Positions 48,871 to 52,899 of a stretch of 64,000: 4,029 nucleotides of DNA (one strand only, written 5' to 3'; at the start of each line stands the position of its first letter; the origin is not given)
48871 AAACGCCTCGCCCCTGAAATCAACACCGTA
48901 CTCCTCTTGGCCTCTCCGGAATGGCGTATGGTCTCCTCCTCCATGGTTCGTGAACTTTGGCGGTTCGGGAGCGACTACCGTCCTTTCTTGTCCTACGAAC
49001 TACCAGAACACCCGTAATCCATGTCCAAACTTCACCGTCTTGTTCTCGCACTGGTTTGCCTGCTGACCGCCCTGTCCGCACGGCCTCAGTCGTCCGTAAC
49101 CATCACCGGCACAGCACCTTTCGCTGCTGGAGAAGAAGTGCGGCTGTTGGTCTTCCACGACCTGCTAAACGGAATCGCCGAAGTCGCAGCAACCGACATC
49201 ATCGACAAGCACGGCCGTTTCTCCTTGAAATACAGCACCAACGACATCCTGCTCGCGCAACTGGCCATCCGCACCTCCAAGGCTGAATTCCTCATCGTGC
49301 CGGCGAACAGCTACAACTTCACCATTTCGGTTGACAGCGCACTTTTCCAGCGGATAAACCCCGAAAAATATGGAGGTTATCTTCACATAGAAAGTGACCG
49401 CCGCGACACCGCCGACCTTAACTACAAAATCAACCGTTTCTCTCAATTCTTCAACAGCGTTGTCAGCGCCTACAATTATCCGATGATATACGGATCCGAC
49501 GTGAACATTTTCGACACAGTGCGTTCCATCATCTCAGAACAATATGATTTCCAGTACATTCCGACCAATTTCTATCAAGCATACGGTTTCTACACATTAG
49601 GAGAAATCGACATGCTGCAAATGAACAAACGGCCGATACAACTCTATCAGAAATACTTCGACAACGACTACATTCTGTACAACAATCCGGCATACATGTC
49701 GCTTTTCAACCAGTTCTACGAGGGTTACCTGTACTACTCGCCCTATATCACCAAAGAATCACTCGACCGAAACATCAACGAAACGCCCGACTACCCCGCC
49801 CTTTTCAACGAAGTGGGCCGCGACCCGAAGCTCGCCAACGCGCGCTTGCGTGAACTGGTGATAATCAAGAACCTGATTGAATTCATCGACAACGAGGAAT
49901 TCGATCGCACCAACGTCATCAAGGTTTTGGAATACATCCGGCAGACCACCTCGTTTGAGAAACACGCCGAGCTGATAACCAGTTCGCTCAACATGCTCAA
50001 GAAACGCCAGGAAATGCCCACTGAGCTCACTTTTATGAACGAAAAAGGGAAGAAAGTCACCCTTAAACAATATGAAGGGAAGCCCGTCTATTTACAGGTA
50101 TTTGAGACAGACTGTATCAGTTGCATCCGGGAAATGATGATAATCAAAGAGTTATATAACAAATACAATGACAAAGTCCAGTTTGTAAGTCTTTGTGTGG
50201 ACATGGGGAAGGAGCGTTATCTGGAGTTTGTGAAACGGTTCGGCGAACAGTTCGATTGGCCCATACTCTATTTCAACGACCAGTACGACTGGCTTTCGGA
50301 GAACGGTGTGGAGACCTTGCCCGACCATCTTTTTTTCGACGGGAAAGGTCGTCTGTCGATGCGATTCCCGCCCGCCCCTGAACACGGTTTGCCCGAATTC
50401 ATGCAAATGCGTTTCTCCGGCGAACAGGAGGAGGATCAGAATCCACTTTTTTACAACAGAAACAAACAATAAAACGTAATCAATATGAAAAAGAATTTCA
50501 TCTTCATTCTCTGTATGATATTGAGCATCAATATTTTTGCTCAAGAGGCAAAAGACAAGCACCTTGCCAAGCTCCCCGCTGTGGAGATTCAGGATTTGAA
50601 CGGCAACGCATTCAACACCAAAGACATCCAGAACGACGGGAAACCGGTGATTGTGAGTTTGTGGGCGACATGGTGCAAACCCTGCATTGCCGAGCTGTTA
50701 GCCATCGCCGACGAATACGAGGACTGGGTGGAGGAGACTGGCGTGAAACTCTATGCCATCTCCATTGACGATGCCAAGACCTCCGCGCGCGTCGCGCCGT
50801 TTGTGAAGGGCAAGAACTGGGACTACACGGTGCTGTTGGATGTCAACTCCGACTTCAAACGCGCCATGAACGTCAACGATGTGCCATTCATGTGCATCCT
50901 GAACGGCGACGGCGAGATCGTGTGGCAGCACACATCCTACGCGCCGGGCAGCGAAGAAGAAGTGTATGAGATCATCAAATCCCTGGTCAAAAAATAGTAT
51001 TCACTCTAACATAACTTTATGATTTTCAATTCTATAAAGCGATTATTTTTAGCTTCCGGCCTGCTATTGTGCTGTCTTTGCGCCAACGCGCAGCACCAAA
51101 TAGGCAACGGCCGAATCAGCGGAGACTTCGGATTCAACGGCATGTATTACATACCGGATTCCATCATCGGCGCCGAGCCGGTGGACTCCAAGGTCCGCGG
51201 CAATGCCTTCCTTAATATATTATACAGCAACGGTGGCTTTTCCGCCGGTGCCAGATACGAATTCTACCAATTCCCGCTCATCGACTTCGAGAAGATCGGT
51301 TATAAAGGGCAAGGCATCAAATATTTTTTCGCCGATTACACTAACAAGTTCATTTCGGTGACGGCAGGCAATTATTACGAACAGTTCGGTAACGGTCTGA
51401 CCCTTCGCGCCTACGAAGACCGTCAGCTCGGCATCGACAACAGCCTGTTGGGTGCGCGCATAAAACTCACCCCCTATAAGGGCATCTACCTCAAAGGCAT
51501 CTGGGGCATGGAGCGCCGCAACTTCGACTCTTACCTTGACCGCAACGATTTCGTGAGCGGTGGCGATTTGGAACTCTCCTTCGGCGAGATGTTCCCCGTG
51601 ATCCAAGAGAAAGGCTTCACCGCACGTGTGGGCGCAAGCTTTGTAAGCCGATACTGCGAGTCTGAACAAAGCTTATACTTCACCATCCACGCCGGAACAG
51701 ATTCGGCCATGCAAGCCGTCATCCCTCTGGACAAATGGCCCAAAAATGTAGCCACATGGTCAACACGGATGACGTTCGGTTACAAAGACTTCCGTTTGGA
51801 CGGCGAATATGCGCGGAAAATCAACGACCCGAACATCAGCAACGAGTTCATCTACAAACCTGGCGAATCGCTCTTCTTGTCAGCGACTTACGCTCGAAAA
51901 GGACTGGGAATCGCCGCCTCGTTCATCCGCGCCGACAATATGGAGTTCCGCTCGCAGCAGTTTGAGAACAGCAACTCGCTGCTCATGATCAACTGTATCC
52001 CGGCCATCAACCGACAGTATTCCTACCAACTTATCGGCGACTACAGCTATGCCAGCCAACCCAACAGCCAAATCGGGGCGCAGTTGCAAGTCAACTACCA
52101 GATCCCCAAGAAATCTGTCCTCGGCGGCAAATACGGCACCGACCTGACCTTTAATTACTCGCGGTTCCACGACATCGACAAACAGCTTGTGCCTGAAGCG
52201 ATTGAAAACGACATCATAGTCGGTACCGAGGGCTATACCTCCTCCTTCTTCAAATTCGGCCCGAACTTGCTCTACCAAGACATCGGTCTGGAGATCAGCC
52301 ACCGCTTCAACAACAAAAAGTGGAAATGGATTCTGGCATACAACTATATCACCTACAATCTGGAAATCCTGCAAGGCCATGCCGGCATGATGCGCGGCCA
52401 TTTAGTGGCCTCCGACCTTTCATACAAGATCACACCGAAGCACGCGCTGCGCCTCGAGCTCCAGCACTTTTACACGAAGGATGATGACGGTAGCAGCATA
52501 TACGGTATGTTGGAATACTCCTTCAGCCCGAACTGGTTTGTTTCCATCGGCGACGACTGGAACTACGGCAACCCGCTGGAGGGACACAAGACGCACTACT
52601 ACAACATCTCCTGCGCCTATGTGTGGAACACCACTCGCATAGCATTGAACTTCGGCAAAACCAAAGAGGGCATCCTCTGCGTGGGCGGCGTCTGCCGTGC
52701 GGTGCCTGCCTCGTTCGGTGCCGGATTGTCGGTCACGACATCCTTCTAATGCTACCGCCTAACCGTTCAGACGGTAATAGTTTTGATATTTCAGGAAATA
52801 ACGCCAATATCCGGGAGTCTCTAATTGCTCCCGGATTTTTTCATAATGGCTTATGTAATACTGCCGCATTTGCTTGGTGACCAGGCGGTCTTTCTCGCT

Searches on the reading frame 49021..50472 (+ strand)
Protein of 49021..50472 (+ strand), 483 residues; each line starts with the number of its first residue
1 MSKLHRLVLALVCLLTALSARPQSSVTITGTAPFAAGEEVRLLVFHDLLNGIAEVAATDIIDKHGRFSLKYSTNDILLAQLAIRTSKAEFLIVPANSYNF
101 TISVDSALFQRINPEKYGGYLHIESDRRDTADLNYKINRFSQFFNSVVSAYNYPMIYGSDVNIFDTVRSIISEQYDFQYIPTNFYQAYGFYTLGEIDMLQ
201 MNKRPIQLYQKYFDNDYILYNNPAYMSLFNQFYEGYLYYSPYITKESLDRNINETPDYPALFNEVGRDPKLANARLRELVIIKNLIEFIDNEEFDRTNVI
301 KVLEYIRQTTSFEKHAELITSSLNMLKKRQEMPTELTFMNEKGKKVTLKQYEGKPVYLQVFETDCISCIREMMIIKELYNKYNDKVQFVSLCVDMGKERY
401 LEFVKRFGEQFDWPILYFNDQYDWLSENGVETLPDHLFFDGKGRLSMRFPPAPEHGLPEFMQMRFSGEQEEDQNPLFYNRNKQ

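Call 9: search_protein_families(library=pfam, proteins=[window:49021-50472:+], max_evalue=0.001)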
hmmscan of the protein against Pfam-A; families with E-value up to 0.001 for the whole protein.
window:49021-50472:+ (483 aa): 3 families
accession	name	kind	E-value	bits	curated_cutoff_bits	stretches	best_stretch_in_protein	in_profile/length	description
PF08534.16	Redoxin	-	2.3e-09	37.6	26.6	1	330-449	4-132/148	Redoxin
PF00578.27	AhpC-TSA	-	2.4e-07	31.1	26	1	335-445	7-121/124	AhpC/TSA family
PF13905.12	Thioredoxin_8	-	6.2e-05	23.7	27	1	353-443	1-92/94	Thioredoxin-like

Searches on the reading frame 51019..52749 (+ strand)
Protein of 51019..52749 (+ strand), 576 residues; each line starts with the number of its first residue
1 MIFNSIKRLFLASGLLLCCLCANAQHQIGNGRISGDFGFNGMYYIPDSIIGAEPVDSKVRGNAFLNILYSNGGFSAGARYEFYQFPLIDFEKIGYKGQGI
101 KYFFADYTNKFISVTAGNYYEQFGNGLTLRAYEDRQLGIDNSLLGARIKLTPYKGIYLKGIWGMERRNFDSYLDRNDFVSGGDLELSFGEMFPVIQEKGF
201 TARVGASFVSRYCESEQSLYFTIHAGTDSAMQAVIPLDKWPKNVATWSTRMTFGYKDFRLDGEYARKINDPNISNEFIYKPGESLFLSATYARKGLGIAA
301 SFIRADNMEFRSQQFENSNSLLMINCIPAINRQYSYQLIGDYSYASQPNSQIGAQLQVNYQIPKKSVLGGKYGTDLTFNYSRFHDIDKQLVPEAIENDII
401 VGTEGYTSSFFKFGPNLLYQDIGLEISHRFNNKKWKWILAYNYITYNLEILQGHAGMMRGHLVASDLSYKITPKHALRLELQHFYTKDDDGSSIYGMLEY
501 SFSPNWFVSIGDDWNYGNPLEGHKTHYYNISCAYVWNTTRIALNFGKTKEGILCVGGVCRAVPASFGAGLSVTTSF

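Call 9: search_protein_families(library=pfam, proteins=[window:51019-52749:+], max_evalue=0.001)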
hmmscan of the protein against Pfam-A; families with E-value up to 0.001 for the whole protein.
window:51019-52749:+ (576 aa): 1 family
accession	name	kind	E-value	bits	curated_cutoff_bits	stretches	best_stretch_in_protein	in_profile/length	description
PF19494.5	DUF6029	-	5.4e-164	547.2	27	1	7-576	2-538/538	Family of unknown function (DUF6029)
